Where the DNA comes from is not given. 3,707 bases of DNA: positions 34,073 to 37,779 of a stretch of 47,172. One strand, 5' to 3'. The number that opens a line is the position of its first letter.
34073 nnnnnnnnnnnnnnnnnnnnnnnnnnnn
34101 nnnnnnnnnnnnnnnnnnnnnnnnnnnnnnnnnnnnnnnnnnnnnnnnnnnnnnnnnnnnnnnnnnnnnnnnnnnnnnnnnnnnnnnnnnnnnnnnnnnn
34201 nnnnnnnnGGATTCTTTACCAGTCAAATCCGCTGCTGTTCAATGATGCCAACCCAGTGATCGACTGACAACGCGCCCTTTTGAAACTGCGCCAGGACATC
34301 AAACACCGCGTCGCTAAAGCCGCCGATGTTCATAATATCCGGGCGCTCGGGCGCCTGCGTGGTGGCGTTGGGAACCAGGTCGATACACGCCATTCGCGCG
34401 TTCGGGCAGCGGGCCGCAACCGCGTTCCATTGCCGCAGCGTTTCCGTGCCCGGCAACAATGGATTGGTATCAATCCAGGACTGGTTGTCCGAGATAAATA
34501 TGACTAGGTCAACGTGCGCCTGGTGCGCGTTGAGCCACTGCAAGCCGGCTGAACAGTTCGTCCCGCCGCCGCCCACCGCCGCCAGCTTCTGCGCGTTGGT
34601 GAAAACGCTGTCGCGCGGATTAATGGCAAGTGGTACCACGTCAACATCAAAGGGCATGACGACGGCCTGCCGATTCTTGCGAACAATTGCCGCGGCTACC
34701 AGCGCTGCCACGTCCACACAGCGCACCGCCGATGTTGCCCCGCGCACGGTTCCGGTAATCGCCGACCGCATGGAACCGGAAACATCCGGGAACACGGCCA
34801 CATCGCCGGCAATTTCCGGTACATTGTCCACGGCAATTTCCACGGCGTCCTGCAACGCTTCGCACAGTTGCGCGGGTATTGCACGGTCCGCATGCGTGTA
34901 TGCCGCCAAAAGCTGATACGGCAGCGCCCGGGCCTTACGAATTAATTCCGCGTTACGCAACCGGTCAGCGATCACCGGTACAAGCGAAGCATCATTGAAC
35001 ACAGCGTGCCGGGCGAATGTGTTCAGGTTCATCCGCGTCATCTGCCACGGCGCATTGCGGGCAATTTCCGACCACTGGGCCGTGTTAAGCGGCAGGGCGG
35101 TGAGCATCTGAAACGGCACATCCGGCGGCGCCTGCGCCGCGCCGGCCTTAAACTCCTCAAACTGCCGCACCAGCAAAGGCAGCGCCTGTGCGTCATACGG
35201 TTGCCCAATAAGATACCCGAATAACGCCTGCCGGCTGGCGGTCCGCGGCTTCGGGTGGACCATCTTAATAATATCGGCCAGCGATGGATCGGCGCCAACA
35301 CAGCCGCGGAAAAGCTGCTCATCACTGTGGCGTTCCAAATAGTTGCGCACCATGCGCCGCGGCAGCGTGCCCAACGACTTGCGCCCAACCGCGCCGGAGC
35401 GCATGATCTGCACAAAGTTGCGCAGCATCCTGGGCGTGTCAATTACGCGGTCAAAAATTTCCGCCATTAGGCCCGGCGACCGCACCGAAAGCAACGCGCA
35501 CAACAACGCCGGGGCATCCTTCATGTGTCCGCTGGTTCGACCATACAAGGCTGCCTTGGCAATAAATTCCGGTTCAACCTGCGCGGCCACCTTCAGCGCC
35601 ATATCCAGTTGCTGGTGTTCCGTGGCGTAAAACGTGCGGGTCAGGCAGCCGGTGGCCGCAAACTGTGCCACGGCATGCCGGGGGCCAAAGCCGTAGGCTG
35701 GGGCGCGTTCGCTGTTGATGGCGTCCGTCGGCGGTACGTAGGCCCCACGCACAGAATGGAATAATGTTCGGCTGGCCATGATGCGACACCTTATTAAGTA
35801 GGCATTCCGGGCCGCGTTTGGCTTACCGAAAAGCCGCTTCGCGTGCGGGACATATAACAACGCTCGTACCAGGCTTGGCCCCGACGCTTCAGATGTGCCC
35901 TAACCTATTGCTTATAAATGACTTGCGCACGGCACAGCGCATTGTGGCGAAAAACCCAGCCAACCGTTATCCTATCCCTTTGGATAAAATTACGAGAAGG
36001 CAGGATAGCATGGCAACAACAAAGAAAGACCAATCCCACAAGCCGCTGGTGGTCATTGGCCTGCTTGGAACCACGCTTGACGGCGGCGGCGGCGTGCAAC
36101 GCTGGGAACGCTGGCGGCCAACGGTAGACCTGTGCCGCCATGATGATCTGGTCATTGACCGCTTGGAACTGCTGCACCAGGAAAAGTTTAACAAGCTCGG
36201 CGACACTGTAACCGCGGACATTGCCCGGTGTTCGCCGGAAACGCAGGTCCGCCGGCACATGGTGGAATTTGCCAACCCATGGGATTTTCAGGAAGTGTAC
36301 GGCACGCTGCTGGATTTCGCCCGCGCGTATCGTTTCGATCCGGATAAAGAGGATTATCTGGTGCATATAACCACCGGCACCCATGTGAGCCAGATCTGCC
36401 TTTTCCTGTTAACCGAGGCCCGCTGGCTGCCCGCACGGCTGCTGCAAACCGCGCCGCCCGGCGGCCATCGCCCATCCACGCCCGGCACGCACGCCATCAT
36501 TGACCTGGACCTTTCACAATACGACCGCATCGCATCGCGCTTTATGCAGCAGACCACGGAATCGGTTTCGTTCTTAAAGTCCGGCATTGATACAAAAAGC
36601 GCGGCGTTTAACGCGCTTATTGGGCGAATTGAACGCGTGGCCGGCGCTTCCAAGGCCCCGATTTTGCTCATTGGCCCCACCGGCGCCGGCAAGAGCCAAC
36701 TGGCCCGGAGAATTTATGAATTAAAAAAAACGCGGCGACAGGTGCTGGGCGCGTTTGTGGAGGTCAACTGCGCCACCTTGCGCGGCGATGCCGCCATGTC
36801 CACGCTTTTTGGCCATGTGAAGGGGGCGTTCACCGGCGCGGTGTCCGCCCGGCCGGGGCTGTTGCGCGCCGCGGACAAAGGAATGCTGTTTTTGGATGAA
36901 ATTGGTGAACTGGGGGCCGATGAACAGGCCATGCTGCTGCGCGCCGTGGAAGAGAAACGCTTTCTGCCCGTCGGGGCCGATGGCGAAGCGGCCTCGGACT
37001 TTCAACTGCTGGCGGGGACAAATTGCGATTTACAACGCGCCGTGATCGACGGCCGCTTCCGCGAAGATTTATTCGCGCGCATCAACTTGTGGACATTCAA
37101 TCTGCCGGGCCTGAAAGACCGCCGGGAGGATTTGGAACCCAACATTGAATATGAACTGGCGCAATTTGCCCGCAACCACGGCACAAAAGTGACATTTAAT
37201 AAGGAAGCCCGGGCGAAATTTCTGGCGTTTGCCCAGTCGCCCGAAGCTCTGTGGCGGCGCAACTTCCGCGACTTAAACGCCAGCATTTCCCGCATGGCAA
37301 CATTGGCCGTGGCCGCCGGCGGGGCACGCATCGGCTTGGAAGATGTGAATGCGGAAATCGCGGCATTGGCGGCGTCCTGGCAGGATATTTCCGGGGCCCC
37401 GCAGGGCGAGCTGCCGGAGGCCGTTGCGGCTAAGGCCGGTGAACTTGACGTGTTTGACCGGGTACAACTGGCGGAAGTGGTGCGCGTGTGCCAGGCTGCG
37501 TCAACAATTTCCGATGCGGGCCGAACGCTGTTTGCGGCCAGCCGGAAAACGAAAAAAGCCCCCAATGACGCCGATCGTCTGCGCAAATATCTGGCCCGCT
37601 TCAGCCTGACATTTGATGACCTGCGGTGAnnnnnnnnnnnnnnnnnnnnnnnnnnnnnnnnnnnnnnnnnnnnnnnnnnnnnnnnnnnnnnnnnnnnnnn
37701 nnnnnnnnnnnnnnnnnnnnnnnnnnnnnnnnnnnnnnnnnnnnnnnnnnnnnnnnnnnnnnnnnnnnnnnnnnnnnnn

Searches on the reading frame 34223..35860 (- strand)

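Call 40: search_protein_families(library=pfam, proteins=[window:34223-35860:-], max_evalue=0.001)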
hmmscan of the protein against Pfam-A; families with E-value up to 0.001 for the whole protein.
window:34223-35860:- (545 aa): 2 families
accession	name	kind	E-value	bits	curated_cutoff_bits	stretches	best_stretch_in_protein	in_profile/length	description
PF25045.1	vWA_Ro60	-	4.7e-18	66.1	27.7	1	359-526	7-164/165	Ro60 vWA domain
PF05731.17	TROVE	-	7.1e-08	32.5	23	0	89-170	53-136/442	TROVE domain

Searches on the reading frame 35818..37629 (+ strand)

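Call 40: search_protein_families(library=pfam, proteins=[window:35818-37629:+], max_evalue=0.001)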
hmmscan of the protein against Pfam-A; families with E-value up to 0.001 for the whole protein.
window:35818-37629:+ (603 aa): 10 families
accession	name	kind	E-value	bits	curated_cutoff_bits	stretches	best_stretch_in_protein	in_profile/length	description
PF06956.16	RtcR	-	3.8e-82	274.6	23.1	1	76-256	2-183/183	Regulator of RNA terminal phosphate cyclase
PF00158.32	Sigma54_activat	-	6.2e-47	159.9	20.2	1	259-425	3-165/168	Sigma-54 interaction domain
PF14532.12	Sigma54_activ_2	-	4.8e-11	43.5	25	1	260-432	3-138/138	Sigma-54 interaction domain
PF01078.27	Mg_chelatase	-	6.1e-08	32.8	20.3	1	273-382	16-135/207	Magnesium chelatase, subunit ChlI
PF07728.20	AAA_5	-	4e-07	30.6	22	1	281-402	1-122/139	AAA domain (dynein-related subfamily)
PF00004.35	AAA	-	1.8e-05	25.6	21.2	1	282-382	1-97/131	ATPase family associated with various cellular activities (AAA)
PF13191.12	AAA_16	-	0.0002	22.3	32.6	1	264-371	9-114/167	AAA ATPase domain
PF25601.1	AAA_lid_14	-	0.00037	20.7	27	1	433-520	1-80/87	AAA+ ATPase lid domain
PF00493.29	MCM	-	0.0005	19.7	23.3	1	260-380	33-148/224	MCM P-loop domain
PF05729.18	NACHT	-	0.00099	19.4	26.7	0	281-377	2-100/167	NACHT domain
